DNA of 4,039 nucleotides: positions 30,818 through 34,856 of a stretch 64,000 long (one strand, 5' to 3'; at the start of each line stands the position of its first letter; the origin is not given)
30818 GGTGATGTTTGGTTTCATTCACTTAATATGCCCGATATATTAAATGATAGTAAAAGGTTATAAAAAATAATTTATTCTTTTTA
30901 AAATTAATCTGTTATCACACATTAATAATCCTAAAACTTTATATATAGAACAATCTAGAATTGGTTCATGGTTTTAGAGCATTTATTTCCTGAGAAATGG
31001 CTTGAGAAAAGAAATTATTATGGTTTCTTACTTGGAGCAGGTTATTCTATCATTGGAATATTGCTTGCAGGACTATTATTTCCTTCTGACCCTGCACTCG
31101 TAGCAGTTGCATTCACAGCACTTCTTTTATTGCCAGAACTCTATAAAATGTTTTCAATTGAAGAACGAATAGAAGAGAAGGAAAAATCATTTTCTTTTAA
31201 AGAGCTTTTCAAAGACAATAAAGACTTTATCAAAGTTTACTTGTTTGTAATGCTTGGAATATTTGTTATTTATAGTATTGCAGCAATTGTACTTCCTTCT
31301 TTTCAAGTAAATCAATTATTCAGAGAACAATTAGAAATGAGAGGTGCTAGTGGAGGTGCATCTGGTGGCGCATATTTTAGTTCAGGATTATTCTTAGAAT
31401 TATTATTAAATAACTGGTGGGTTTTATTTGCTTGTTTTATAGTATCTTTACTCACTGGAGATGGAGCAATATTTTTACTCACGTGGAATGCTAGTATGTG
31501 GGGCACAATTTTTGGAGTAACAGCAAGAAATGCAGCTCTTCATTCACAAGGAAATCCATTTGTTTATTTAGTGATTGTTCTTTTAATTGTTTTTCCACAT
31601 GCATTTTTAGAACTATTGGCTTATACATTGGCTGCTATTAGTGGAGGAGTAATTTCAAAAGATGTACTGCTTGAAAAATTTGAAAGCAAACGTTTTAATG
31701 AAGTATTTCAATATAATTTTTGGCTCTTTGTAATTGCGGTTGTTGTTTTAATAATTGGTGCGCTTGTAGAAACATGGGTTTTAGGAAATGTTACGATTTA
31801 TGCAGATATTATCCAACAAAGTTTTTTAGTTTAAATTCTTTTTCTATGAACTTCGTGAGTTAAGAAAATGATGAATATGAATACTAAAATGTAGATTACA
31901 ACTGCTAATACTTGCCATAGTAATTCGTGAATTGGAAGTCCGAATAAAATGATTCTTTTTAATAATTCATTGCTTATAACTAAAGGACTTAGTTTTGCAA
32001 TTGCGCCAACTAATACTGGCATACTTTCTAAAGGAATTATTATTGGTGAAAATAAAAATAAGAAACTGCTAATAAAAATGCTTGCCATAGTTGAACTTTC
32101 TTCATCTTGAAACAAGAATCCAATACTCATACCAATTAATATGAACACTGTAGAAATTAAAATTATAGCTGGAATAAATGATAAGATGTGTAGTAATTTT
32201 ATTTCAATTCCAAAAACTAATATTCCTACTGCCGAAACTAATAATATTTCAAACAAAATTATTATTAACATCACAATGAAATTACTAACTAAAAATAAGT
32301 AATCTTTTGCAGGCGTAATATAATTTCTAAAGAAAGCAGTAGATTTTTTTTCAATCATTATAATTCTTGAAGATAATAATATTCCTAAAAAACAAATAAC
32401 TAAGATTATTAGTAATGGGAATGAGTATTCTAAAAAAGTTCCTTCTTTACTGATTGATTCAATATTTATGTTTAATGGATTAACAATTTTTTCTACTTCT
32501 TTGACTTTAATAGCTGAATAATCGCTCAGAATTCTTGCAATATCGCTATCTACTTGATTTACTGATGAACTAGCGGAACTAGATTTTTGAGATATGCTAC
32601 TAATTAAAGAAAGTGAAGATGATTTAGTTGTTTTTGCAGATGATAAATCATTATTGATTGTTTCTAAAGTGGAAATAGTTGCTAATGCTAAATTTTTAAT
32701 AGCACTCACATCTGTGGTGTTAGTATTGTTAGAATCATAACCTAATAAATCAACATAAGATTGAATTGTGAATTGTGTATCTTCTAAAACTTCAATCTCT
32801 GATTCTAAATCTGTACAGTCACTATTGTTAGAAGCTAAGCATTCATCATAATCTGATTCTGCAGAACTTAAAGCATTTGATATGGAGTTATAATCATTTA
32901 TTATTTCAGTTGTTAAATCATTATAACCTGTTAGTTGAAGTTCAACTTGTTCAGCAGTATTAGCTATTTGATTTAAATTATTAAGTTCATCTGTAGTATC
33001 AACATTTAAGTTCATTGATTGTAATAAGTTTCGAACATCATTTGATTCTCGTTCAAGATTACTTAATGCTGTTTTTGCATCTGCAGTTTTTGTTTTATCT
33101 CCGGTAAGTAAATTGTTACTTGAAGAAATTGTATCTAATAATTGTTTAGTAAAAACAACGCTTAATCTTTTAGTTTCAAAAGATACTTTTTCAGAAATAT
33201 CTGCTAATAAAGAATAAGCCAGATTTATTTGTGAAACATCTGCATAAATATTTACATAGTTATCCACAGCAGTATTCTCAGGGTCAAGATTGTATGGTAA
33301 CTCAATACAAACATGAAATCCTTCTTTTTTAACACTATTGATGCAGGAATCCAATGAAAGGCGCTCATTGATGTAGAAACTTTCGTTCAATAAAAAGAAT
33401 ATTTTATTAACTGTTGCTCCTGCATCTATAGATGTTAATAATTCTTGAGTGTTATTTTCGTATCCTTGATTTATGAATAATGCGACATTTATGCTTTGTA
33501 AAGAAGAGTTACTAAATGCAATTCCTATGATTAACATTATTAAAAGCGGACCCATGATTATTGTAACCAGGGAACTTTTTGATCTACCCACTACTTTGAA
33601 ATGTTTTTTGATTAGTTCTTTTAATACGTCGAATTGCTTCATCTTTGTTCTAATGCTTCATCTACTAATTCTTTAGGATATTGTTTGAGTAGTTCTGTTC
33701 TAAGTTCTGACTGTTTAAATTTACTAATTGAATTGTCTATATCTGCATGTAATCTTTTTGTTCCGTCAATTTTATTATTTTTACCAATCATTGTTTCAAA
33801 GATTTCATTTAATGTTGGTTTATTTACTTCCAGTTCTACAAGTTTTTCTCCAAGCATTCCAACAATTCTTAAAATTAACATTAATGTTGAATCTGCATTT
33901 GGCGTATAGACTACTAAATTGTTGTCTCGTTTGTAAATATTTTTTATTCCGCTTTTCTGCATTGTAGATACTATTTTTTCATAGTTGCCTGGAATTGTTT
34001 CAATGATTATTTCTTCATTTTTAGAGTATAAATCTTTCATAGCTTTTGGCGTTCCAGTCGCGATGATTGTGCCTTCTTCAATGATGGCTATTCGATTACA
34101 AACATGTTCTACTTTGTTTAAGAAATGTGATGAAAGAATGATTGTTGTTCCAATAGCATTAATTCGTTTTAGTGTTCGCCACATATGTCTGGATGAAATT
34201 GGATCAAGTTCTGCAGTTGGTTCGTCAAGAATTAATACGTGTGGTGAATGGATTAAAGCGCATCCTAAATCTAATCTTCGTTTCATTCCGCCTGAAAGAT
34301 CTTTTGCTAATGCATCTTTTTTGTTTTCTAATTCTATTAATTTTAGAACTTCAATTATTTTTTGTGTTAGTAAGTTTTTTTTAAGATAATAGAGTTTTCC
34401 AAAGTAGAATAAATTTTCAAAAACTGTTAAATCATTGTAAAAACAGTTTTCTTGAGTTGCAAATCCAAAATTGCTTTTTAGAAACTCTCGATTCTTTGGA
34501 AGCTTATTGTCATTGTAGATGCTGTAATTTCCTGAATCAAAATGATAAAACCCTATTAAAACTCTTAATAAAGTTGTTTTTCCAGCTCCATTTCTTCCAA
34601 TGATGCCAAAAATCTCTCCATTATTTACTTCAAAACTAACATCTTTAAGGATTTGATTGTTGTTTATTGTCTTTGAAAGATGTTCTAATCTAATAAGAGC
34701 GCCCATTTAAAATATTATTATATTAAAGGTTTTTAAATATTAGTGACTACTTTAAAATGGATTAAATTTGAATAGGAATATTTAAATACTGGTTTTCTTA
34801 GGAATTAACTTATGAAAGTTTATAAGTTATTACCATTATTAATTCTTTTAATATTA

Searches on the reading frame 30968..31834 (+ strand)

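Call 51: search_protein_families(library=pfam, proteins=[window:30968-31834:+], max_evalue=0.001)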
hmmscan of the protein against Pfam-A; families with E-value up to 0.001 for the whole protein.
window:30968-31834:+ (288 aa): 1 family
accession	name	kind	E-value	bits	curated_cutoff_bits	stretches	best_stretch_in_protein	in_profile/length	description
PF01944.22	SpoIIM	-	5.8e-15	56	26.9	1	92-271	3-161/163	Stage II sporulation protein M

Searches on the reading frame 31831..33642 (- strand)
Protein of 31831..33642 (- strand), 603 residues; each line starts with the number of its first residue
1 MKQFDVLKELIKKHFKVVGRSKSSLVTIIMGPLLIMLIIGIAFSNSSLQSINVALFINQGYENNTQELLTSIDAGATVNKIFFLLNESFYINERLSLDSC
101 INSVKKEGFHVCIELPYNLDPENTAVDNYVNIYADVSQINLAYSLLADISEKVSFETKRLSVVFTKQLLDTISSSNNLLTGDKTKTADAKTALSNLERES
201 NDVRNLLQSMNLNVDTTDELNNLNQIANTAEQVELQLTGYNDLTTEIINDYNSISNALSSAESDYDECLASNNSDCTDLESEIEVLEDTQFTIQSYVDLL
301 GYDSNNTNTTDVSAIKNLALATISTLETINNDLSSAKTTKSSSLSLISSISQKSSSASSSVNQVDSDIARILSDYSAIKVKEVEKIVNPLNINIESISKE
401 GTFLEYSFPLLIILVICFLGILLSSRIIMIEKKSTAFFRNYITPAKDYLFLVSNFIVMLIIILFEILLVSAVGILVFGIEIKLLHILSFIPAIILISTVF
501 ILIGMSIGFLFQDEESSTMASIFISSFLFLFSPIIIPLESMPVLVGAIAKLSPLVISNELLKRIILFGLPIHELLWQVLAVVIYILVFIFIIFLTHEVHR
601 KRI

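Call 8: search_protein_families(library=pfam, proteins=[window:31831-33642:-], max_evalue=0.01)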
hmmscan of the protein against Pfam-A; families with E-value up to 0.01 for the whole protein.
window:31831-33642:- (603 aa): 2 families
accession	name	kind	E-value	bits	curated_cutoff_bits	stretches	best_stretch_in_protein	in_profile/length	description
PF12698.13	ABC2_membrane_3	-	3.4e-19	69.6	31.6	1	305-593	60-346/347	ABC-2 family transporter protein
PF01061.29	ABC2_membrane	-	3.8e-15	56.4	26.9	1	406-562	51-207/211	ABC-2 type transporter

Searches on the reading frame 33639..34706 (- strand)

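Call 8: search_protein_families(library=pfam, proteins=[window:33639-34706:-], max_evalue=0.01)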
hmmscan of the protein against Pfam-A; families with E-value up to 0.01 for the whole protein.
window:33639-34706:- (355 aa): 5 families
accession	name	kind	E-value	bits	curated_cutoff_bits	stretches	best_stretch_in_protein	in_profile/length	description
PF00005.33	ABC_tran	-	5.2e-32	111.8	25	1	20-165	1-137/137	ABC transporter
PF13304.12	AAA_21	-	5.2e-10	40.3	27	2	88-194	178-298/304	AAA domain, putative AbiEii toxin, Type IV TA system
PF13732.12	DrrA1-3_C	-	3.6e-06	28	27.4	1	218-303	1-77/81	ATP-binding protein DrrA1-3-like, C-terminal domain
PF13476.12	AAA_23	-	0.00044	21.4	27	1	14-50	4-39/201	AAA domain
PF13401.12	AAA_22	-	0.0031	18.2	27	0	35-182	10-107/130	AAA domain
